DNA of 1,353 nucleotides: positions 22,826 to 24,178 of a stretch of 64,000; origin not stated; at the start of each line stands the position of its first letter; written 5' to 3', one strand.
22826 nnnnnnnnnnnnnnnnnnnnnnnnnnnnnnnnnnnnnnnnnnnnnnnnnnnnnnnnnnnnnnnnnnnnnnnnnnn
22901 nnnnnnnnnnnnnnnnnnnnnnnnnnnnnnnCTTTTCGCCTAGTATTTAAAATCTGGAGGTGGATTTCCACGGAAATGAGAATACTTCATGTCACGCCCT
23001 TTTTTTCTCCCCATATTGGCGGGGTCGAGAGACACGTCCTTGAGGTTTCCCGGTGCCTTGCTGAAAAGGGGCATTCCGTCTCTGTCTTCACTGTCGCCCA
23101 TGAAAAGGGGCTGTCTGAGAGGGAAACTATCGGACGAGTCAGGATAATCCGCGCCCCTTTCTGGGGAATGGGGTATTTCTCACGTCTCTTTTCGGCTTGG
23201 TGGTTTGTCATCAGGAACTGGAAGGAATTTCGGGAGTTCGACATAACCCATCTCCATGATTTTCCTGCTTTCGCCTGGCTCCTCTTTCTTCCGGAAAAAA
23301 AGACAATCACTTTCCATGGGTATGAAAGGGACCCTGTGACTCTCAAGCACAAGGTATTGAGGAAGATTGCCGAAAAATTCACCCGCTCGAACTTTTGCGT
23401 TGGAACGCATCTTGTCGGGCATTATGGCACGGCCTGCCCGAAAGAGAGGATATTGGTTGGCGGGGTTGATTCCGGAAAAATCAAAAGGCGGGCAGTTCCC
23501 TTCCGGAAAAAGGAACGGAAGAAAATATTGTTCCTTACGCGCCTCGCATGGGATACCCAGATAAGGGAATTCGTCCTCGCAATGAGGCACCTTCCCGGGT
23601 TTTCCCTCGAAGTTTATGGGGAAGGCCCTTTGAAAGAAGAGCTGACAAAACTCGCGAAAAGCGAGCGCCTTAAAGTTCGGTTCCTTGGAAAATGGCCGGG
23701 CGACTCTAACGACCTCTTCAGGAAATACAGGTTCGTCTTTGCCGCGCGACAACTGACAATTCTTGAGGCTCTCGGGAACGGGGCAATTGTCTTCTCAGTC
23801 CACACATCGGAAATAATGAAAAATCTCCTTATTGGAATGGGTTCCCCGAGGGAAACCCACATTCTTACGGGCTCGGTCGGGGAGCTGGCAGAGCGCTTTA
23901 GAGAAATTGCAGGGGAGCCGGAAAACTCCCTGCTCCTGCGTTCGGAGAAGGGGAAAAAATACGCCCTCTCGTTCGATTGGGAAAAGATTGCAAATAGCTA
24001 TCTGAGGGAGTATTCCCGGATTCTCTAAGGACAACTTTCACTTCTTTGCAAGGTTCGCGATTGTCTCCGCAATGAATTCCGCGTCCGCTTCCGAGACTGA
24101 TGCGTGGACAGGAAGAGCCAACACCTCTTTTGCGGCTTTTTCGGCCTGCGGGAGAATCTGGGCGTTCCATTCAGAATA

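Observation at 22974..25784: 300/261-bp near-identical direct repeats at the 5' ends of two otherwise diverged GT4 genes, indicating gene conversion or recent recombination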

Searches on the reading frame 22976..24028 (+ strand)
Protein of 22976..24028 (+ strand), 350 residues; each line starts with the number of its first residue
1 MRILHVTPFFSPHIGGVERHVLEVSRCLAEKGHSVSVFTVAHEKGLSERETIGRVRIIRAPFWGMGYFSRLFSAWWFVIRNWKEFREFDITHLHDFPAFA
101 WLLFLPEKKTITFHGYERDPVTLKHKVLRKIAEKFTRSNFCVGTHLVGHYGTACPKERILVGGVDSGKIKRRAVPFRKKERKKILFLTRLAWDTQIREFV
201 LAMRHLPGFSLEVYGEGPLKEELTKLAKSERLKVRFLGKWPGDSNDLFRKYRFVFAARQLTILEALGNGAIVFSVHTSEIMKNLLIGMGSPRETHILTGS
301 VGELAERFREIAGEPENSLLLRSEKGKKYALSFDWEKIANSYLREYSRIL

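Call 6: search_protein_families(library=pfam, proteins=[window:22976-24028:+], max_evalue=0.01)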
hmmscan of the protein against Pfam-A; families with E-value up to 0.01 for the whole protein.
window:22976-24028:+ (350 aa): 4 families
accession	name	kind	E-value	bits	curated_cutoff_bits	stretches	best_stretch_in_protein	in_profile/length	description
PF13439.12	Glyco_transf_4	-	2.3e-17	64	28.5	1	14-134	1-125/170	Glycosyltransferase Family 4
PF13579.12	Glyco_trans_4_4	-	3.1e-09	37.8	29.7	1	15-105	1-89/158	Glycosyl transferase 4-like domain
PF00534.26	Glycos_transf_1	-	1e-05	25.6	26.4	1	172-266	6-113/172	Glycosyl transferases group 1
PF08323.17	Glyco_transf_5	-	0.006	16.8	22.7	0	2-51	1-52/239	Starch synthase catalytic domain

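Call 9: find_encoding_contigs(protein=window:22976-24025:+, flank=10000, max_places=10)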
Protein window:22976-24025:+ (350 aa): 2 contigs read that carry it; 1 place shown.
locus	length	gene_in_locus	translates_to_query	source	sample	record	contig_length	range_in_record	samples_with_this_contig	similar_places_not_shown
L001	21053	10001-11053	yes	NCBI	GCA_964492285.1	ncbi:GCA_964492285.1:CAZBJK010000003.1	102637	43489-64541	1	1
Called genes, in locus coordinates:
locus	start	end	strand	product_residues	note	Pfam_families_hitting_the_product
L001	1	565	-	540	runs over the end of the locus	PF13231:PMT_2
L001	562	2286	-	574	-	PF02543:Carbam_trans_N, PF22521:HypF_C_2, PF16861:Carbam_trans_C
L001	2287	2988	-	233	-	PF13641:Glyco_tranf_2_3 (weak), PF00535:Glycos_transf_2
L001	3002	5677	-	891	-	PF02516:STT3, PF21436:STT3-PglB_core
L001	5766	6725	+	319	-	PF01073:3Beta_HSD, PF01370:Epimerase, PF02719:Polysacc_synt_2, PF04321:RmlD_sub_bind, PF07993:NAD_binding_4 (faint), PF13460:NAD_binding_10 (weak), PF16363:GDP_Man_Dehyd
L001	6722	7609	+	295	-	PF00535:Glycos_transf_2, PF10111:Glyco_tranf_2_2 (faint), PF13641:Glyco_tranf_2_3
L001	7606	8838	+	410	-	PF01943:Polysacc_synt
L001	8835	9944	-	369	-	PF13439:Glyco_transf_4 (weak), PF00534:Glycos_transf_1, PF13692:Glyco_trans_1_4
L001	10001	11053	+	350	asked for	PF13439:Glyco_transf_4, PF13579:Glyco_trans_4_4, PF00534:Glycos_transf_1 (weak)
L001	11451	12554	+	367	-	-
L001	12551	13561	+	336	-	PF13439:Glyco_transf_4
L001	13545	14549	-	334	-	PF01966:HD (weak)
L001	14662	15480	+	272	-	PF00483:NTP_transferase, PF12804:NTP_transf_3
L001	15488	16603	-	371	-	PF13439:Glyco_transf_4, PF00534:Glycos_transf_1, PF13692:Glyco_trans_1_4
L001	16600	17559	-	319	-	PF00535:Glycos_transf_2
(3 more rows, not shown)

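Call 11: find_homologous_proteins(query=window:22976-24025:+, max_evalue=0.00001)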
Query window:22976-24025:+ (350 aa): 48 proteins with E <= 0.00001 among 2726 candidates.
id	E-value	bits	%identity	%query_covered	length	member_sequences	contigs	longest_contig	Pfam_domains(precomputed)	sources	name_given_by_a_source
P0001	2.0e-235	798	100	100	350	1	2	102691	PF00534.27,PF13579.13,PF13439.13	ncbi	-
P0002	2.8e-208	709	90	100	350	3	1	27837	PF00534.27,PF13579.13,PF13439.13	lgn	-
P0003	2.9e-112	393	52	100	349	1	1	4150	PF00534.27,PF13579.13,PF13439.13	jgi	jgi:glycosyltransferase involved in cell wall biosynthesis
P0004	3.9e-93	330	52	100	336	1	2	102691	PF13439.13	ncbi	-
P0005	5.1e-79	284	52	73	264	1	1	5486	PF00534.27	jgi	jgi:glycosyltransferase involved in cell wall biosynthesis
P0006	2.2e-42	163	35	99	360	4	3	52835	PF00534.27,PF13579.13,PF08323.18,PF13439.13,PF13692.13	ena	-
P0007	4.2e-42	162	34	99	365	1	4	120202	PF00534.27,PF13579.13,PF08323.18,PF13439.13,PF13692.13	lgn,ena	-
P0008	2.4e-37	147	32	96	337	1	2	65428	PF00534.27,PF13439.13,PF13692.13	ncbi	-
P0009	1.5e-35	141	35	81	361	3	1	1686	PF00534.27,PF13439.13,PF13692.13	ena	-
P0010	2.8e-35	140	34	98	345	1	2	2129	PF00534.27,PF13579.13,PF13439.13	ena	-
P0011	4.4e-35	139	33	99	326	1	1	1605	PF00534.27,PF13439.13,PF13692.13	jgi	jgi:glycosyltransferase involved in cell wall biosynthesis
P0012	7.4e-35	139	32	98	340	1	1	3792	PF00534.27,PF13579.13,PF13439.13,PF13692.13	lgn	-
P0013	8.5e-35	138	33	98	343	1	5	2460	PF00534.27,PF13439.13,PF13692.13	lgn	-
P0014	2.5e-33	134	32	99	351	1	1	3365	PF00534.27,PF13579.13,PF13439.13,PF13692.13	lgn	-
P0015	1.0e-32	131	31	99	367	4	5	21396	PF00534.27,PF13579.13,PF13439.13,PF13692.13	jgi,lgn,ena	-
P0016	2.4e-32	130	31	98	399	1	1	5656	PF00534.27,PF08323.18,PF13439.13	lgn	-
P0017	2.9e-31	127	31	98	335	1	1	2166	PF00534.27,PF13439.13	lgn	-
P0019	7.3e-30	122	29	98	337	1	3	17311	PF00534.27,PF13579.13,PF08323.18,PF13439.13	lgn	-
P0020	7.3e-30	122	30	98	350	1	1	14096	PF00534.27,PF13579.13,PF13439.13,PF13692.13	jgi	-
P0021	7.9e-30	122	29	99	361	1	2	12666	PF00534.27,PF13439.13,PF13692.13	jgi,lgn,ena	-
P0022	1.7e-29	121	33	98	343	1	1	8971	PF00534.27,PF13439.13,PF13692.13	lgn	-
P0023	3.2e-29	120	29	98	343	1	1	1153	PF00534.27,PF13477.13,PF13579.13,PF13439.13,PF13692.13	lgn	-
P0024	1.5e-28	118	30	98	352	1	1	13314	PF00534.27,PF13579.13,PF13439.13,PF13692.13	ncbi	-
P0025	2.2e-28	117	31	99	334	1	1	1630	PF00534.27,PF13477.13,PF13579.13,PF13439.13,PF13692.13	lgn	-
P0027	2.2e-24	104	27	98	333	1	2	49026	PF00534.27,PF13579.13,PF08323.18,PF13439.13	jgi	jgi:glycosyltransferase involved in cell wall biosynthesis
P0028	3.4e-24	103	29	98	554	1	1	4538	PF00534.27,PF13439.13,PF00300.28,PF13692.13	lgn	-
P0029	3.9e-24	103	28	98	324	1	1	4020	PF00534.27,PF13439.13,PF13692.13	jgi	jgi:glycosyltransferase involved in cell wall biosynthesis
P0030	1.7e-23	101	30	98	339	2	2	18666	PF00534.27,PF13439.13,PF13692.13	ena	-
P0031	7.1e-22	96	26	99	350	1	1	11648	PF00534.27,PF13439.13,PF13692.13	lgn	-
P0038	4.2e-18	83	27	98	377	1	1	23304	PF00534.27,PF13579.13,PF13439.13,PF13692.13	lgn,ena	-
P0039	4.5e-17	80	27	97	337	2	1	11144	PF00534.27,PF13579.13,PF13439.13,PF13692.13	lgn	-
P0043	1.2e-14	72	25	98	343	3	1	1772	PF00534.27,PF13439.13,PF13692.13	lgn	-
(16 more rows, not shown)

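Call 14: find_encoding_contigs(protein=P0002, flank=10000, max_places=6)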
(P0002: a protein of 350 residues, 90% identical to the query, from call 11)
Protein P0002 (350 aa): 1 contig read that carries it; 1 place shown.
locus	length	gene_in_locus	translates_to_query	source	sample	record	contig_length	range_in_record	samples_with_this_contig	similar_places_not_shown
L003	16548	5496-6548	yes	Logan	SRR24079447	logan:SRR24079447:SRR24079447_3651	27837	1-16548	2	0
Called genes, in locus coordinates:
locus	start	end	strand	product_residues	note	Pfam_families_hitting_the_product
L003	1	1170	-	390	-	?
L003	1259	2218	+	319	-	PF01073:3Beta_HSD, PF01370:Epimerase, PF02719:Polysacc_synt_2 (weak), PF04321:RmlD_sub_bind (weak), PF07993:NAD_binding_4 (faint), PF13460:NAD_binding_10 (faint), PF16363:GDP_Man_Dehyd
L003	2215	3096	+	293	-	PF00535:Glycos_transf_2, PF10111:Glyco_tranf_2_2 (faint), PF13641:Glyco_tranf_2_3 (faint)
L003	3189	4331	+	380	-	PF01943:Polysacc_synt (weak), PF13440:Polysacc_synt_3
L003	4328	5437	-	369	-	PF13439:Glyco_transf_4 (weak), PF00534:Glycos_transf_1, PF13692:Glyco_trans_1_4 (weak)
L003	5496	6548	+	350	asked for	PF13439:Glyco_transf_4, PF13579:Glyco_trans_4_4, PF00534:Glycos_transf_1 (weak)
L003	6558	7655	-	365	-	PF01041:DegT_DnrJ_EryC1, PF01212:Beta_elim_lyase (weak), PF00155:Aminotran_1_2, PF00266:Aminotran_5 (weak), PF01053:Cys_Met_Meta_PP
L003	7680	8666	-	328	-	PF01408:GFO_IDH_MocA, PF03435:Sacchrp_dh_NADP (weak), PF03447:NAD_binding_3 (weak), PF22725:GFO_IDH_MocA_C3, PF02894:GFO_IDH_MocA_C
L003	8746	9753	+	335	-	PF01073:3Beta_HSD, PF01370:Epimerase, PF02719:Polysacc_synt_2, PF04321:RmlD_sub_bind, PF07993:NAD_binding_4, PF16363:GDP_Man_Dehyd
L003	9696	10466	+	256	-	PF13489:Methyltransf_23, PF08241:Methyltransf_11, PF13649:Methyltransf_25 (weak), PF08242:Methyltransf_12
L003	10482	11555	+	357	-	PF21360:PylC-like_N (weak), PF15632:ATPgrasp_Ter (faint)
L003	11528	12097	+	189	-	PF00702:Hydrolase (faint), PF13419:HAD_2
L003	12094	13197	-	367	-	PF02350:Epimerase_2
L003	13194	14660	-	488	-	PF13231:PMT_2 (weak)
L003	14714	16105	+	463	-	PF02350:Epimerase_2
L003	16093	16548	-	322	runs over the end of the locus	PF03706:LPG_synthase_TM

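Call 15: find_encoding_contigs(protein=P0003, flank=10000, max_places=6)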
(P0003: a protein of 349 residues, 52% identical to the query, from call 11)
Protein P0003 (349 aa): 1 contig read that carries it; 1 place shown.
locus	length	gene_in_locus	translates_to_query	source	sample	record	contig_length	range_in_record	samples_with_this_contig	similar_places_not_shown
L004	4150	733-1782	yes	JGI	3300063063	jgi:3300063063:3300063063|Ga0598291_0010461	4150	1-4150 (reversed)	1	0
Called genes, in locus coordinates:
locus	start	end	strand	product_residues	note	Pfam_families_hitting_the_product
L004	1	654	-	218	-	?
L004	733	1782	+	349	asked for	PF13439:Glyco_transf_4, PF13579:Glyco_trans_4_4, PF00534:Glycos_transf_1 (weak)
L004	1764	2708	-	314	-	PF01408:GFO_IDH_MocA, PF22725:GFO_IDH_MocA_C3, PF02894:GFO_IDH_MocA_C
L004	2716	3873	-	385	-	PF01041:DegT_DnrJ_EryC1, PF01212:Beta_elim_lyase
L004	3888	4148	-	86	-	?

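Call 16: find_encoding_contigs(protein=P0005, flank=10000, max_places=6)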
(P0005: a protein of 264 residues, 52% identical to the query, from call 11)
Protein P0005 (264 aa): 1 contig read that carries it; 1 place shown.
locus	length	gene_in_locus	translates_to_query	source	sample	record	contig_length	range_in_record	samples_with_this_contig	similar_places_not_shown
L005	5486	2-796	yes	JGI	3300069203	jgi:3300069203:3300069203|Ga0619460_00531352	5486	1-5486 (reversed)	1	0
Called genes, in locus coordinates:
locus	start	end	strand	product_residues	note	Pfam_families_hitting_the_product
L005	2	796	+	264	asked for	PF00534:Glycos_transf_1 (faint)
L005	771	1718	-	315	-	PF01408:GFO_IDH_MocA, PF22725:GFO_IDH_MocA_C3, PF02894:GFO_IDH_MocA_C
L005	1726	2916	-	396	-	PF01041:DegT_DnrJ_EryC1, PF01212:Beta_elim_lyase (weak)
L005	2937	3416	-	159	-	PF25084:LbH_EIF2B, PF25087:GMPPB_C (faint), PF00132:Hexapep, PF14602:Hexapep_2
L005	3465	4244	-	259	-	PF00483:NTP_transferase, PF12804:NTP_transf_3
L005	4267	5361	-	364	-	PF02350:Epimerase_2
